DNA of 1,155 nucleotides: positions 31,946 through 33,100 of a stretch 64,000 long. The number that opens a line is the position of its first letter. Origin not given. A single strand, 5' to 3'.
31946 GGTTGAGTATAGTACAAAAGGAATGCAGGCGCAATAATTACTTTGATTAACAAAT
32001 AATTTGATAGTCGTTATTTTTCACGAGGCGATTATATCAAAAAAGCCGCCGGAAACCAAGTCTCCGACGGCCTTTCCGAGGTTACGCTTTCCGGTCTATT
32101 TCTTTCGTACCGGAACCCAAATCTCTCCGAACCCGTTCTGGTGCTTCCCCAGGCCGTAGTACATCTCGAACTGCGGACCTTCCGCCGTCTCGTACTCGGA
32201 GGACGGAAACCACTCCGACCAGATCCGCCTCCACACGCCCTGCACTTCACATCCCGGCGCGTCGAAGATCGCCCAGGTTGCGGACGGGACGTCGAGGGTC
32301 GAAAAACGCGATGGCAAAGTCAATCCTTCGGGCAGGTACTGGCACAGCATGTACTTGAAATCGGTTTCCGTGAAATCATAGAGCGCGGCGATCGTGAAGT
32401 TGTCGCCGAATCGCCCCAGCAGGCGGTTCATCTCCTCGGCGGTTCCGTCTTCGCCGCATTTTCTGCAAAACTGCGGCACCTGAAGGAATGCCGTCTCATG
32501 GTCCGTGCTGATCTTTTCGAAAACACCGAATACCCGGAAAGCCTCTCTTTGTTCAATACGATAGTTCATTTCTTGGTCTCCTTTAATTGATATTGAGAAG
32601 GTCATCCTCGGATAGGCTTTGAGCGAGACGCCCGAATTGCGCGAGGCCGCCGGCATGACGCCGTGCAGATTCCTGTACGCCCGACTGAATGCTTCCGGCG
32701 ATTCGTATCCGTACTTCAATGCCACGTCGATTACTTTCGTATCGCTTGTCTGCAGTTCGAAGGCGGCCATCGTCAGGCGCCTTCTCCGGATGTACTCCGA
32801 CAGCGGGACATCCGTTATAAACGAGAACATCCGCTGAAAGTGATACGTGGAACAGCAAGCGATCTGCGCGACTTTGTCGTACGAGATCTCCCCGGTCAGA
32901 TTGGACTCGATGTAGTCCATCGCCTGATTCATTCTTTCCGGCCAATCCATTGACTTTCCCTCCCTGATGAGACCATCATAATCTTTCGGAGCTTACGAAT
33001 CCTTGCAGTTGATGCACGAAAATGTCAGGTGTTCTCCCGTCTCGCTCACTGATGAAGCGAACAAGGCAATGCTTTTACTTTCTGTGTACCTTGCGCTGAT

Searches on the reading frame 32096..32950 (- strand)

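Call 25: search_protein_families(library=pfam, proteins=[window:32096-32950:-], max_evalue=0.001)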
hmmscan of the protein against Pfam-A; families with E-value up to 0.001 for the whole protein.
window:32096-32950:- (284 aa): 4 families
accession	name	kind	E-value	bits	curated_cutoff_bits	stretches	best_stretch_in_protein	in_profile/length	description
PF14526.11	Cass2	-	5.3e-20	72.6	27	1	131-281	1-150/150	Integron-associated effector binding protein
PF06445.20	GyrI-like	-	1.7e-18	67.8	26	1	128-282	1-155/155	GyrI-like small molecule binding domain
PF12833.13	HTH_18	-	4.5e-17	62.5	33.6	1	28-105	2-79/80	Helix-turn-helix domain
PF00165.29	HTH_AraC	-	2e-07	31.4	26.6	0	66-95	1-32/42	Bacterial regulatory helix-turn-helix proteins, AraC family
